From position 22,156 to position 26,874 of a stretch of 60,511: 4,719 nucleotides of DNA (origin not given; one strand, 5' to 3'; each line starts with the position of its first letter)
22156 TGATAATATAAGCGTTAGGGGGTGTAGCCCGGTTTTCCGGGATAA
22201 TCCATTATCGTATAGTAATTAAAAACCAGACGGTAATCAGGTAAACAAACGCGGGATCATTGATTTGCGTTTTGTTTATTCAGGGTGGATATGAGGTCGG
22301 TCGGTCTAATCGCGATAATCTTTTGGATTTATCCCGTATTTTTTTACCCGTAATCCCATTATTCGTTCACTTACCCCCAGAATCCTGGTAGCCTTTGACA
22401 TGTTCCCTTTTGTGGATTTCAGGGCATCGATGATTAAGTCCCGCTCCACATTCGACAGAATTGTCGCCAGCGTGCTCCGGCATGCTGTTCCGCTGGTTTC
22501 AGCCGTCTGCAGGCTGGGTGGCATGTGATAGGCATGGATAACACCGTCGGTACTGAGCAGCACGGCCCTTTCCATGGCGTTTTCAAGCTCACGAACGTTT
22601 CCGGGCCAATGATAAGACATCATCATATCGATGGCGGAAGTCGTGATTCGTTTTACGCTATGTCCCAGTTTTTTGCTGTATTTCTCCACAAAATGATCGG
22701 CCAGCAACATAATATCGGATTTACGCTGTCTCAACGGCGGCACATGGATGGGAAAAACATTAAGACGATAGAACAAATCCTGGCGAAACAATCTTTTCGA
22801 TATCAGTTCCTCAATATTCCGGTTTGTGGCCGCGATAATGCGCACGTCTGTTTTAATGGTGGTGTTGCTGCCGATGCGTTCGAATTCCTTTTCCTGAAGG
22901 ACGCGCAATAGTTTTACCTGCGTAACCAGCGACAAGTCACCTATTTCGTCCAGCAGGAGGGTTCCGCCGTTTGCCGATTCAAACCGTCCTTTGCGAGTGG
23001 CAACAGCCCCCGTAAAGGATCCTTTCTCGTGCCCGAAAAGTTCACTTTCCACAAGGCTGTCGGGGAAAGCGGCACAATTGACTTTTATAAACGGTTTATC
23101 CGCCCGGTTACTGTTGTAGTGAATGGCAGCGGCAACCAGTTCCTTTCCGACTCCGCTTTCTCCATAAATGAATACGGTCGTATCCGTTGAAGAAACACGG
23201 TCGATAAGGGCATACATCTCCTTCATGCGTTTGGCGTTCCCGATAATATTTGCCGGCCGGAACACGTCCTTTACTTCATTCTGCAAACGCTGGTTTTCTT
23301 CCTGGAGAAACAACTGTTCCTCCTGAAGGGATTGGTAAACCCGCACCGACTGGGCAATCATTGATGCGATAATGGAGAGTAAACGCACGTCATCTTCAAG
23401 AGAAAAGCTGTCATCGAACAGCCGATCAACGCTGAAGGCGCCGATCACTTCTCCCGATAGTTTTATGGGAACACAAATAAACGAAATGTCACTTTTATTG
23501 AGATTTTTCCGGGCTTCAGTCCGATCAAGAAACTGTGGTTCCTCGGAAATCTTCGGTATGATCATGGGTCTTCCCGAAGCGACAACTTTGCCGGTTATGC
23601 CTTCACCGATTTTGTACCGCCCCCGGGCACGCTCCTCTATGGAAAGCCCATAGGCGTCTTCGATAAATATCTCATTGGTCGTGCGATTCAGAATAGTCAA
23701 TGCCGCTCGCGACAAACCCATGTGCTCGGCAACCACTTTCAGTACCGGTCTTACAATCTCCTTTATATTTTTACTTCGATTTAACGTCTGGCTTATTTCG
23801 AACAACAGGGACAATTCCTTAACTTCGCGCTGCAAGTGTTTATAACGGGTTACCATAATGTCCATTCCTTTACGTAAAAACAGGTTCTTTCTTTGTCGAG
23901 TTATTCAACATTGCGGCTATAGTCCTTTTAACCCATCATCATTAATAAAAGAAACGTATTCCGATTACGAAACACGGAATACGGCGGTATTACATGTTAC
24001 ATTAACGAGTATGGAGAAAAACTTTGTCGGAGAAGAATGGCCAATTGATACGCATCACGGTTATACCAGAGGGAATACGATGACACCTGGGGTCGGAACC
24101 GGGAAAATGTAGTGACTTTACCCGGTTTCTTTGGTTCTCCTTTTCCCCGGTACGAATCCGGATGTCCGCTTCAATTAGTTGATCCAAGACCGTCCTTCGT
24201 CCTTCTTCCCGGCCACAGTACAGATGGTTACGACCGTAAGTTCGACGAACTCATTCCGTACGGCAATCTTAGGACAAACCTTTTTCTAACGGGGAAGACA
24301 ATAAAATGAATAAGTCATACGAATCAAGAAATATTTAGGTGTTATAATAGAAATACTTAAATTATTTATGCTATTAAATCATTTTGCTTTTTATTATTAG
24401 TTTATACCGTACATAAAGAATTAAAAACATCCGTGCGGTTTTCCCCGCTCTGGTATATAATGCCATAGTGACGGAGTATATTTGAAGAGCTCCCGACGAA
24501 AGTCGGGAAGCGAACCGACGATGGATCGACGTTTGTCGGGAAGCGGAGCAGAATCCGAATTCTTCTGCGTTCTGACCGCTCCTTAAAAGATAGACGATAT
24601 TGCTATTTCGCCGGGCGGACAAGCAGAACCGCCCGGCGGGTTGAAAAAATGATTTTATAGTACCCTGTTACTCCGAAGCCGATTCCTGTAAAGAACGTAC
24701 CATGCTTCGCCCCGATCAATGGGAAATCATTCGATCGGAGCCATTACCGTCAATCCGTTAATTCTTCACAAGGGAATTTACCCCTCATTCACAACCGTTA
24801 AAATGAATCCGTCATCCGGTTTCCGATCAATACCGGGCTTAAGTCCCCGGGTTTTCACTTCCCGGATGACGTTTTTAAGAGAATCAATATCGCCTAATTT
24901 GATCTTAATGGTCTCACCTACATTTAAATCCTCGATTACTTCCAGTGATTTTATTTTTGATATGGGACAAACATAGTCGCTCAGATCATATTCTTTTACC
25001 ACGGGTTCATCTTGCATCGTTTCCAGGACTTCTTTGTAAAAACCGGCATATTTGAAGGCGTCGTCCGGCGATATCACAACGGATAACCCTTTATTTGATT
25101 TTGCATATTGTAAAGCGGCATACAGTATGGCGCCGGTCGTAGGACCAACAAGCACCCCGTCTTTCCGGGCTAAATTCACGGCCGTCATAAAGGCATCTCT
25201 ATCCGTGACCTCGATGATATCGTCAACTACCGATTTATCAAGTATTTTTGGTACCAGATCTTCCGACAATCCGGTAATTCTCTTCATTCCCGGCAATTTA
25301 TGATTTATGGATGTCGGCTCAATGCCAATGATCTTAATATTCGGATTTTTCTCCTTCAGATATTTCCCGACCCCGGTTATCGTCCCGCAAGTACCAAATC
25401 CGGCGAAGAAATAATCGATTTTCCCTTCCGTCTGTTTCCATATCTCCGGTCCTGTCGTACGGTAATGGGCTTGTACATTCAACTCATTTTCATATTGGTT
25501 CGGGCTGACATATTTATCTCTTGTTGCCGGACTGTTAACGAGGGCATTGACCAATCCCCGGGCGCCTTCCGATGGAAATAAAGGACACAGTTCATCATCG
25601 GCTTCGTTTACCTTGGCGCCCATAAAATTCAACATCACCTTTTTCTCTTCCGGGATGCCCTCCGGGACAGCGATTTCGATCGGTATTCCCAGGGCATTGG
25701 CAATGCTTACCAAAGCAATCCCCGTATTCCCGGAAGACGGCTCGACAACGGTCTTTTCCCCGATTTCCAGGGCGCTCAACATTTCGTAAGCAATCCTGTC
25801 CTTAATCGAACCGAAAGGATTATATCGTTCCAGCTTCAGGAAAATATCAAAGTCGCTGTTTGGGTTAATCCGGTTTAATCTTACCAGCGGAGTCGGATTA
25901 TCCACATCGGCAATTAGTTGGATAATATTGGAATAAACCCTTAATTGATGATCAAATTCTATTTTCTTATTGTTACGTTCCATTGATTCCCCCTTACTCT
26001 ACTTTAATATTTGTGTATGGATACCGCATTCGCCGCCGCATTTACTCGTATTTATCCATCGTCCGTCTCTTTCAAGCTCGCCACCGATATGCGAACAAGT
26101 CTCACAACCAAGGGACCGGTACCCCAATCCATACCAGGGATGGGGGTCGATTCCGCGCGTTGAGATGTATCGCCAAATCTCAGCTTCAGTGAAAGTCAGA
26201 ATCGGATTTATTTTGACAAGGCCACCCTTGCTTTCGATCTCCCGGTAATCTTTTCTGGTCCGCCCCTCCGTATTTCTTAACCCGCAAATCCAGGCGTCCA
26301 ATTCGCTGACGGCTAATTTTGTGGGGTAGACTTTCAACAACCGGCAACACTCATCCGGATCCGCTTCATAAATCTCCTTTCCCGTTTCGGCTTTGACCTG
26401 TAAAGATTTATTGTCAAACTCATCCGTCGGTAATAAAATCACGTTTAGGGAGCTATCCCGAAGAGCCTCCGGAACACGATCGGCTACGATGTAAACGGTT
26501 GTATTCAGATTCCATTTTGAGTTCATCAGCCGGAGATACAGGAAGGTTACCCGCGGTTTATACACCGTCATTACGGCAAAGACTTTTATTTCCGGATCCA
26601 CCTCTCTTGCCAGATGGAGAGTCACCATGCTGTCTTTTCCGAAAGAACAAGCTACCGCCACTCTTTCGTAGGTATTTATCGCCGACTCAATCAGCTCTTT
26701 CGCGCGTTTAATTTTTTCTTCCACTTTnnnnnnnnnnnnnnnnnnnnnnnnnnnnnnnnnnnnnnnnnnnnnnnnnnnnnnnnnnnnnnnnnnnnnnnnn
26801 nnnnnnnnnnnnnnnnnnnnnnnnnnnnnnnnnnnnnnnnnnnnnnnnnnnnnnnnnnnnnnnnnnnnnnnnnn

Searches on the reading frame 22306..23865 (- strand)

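Call 5: search_protein_families(library=pfam, proteins=[window:22306-23865:-])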
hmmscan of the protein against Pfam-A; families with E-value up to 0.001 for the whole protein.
window:22306-23865:- (519 aa): 8 families
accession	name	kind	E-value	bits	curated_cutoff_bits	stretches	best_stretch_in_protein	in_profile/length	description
PF00158.32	Sigma54_activat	-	1.7e-72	243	20.2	1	207-374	1-168/168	Sigma-54 interaction domain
PF25601.1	AAA_lid_14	-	2.9e-29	101.1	27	1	379-460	1-82/87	AAA+ ATPase lid domain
PF14532.12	Sigma54_activ_2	-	8.6e-21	75.1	25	1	208-378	1-138/138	Sigma-54 interaction domain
PF01590.32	GAF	-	2e-16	61.2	22.4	1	34-173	2-132/133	GAF domain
PF13185.12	GAF_2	-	3.6e-13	50.3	28.6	1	32-173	2-134/136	GAF domain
PF02954.25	HTH_8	-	2.6e-09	37.1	22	1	470-510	2-42/42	Bacterial regulatory protein, Fis family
PF07728.20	AAA_5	-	1.1e-07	32.4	22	1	231-351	2-125/139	AAA domain (dynein-related subfamily)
PF00004.35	AAA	-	2.6e-05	25.1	21.2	1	232-367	2-125/131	ATPase family associated with various cellular activities (AAA)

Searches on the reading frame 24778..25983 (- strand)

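Call 5: search_protein_families(library=pfam, proteins=[window:24778-25983:-])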
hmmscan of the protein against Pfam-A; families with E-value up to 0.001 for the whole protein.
window:24778-25983:- (401 aa): 2 families
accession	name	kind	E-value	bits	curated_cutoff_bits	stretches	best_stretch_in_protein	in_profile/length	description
PF00291.31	PALP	-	3.1e-66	224.1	35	1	28-301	5-288/295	Pyridoxal-phosphate dependent enzyme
PF01206.22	TusA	-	7e-07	29.5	28.6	1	330-392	1-63/70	Sulfurtransferase TusA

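Call 70: search_protein_families(library=ncbifam, proteins=[window:24778-25983:-], max_evalue=0.00001)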
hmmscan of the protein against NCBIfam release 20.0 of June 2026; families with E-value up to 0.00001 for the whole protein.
window:24778-25983:- (401 aa): 32 families (the best 25 are shown)
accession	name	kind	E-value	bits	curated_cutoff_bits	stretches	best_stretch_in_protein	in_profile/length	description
TIGR01136.1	cysKM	subfamily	3.1e-78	263.2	344.15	1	31-312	8-293/299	cysteine synthase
TIGR01139.1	cysK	equivalog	9.5e-72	241.8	350.95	1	30-312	7-292/298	cysteine synthase A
TIGR01138.1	cysM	equivalog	1.5e-71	241.3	394.2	1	27-312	5-284/290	cysteine synthase B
TIGR01137.1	cysta_beta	equivalog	8.4e-65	219.2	510.25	1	20-314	5-307/457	cystathionine beta-synthase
NF008735.0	PRK11761.1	equivalog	7.4e-64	215.8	413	1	24-303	6-278/296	cysteine synthase CysM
NF007989.0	PRK10717.1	equivalog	3.8e-60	203.7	387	1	30-313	14-313/334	cysteine synthase A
TIGR03945.1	PLP_SbnA_fam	equivalog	3.4e-57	193.8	349.95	1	25-312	2-294/304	2,3-diaminopropionate biosynthesis protein SbnA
NF053679.1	CysteaSynCapA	equivalog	1.3e-54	185.2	600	1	12-312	2-314/329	cysteate synthase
NF005292.0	PRK06815.1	equivalog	4.2e-22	78.6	371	1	29-225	20-206/320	threonine/serine dehydratase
NF006390.0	PRK08639.1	equivalog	1.6e-19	70.2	421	1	21-225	16-214/418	threonine ammonia-lyase IlvA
TIGR02079.1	THD1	equivalog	9.3e-19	67.5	440.55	1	22-260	8-256/410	threonine ammonia-lyase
TIGR01124.1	ilvA_2Cterm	equivalog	2e-16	59.7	411.3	1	25-225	12-203/499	threonine ammonia-lyase, biosynthetic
NF006094.0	PRK08246.1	subfamily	3.4e-16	59.5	331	1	22-226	15-203/310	serine/threonine dehydratase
NF006674.0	PRK09224.1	subfamily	4.3e-16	58.7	577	1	24-225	19-211/508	threonine ammonia-lyase IlvA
NF009130.0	PRK12483.1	subfamily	4.5e-16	58.5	801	1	23-226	30-224/521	threonine ammonia-lyase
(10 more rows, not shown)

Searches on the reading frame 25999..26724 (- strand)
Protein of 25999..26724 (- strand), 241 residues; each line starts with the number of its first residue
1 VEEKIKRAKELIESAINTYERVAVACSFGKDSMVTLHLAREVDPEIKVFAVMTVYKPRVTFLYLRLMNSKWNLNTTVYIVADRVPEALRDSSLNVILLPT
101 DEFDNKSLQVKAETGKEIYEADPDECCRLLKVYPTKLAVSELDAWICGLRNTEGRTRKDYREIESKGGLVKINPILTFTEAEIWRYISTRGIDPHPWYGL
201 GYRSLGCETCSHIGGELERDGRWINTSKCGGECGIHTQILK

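Call 5: search_protein_families(library=pfam, proteins=[window:25999-26724:-])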
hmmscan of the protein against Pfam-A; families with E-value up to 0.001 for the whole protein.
window:25999-26724:- (241 aa): 1 family
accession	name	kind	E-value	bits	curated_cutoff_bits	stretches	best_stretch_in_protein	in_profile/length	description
PF01507.26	PAPS_reduct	-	1.5e-35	123.2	22.5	1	22-212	2-174/175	Phosphoadenosine phosphosulfate reductase domain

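Call 70: search_protein_families(library=ncbifam, proteins=[window:25999-26724:-], max_evalue=0.00001)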
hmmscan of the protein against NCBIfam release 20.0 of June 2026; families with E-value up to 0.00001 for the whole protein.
window:25999-26724:- (241 aa): 11 families
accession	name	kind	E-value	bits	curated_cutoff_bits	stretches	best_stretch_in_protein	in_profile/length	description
NF002537.0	PRK02090.1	equivalog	1.2e-44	152.8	154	2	78-238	82-240/244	phosphoadenylyl-sulfate reductase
TIGR00434.1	cysH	subfamily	1.5e-36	126.3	165.1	1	8-236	1-213/214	phosophoadenylyl-sulfate reductase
TIGR02055.1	APS_reductase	subfamily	1.4e-30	106.5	235.3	1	109-235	61-194/194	adenylylsulfate reductase, thioredoxin dependent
TIGR02057.1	PAPS_reductase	equivalog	1.3e-27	97.2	254.2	1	5-236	11-224/224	phosphoadenosine phosphosulfate reductase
TIGR00424.1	APS_reduc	equivalog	5.8e-16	58.1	553.2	1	110-238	184-325/464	5'-adenylylsulfate reductase, thioredoxin-independent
NF006327.0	PRK08557.1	equivalog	8.8e-10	37.9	366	1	2-211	160-355/415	hypothetical protein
NF006351.0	PRK08576.1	equivalog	9.3e-10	37.7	290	1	8-212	225-403/436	hypothetical protein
NF003587.0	PRK05253.1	subfamily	2.4e-09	36.9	195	0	160-198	171-209/301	sulfate adenylyltransferase subunit CysD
NF010367.0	PRK13795.1-2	equivalog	1.5e-08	33.6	456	0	2-53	224-276/584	hypothetical protein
NF010369.0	PRK13795.1-4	equivalog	3e-08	32.3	1086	1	1-211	232-429/633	hypothetical protein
TIGR02039.1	CysD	subfamily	3.5e-07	30.1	396.6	0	159-198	162-201/294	sulfate adenylyltransferase, small subunit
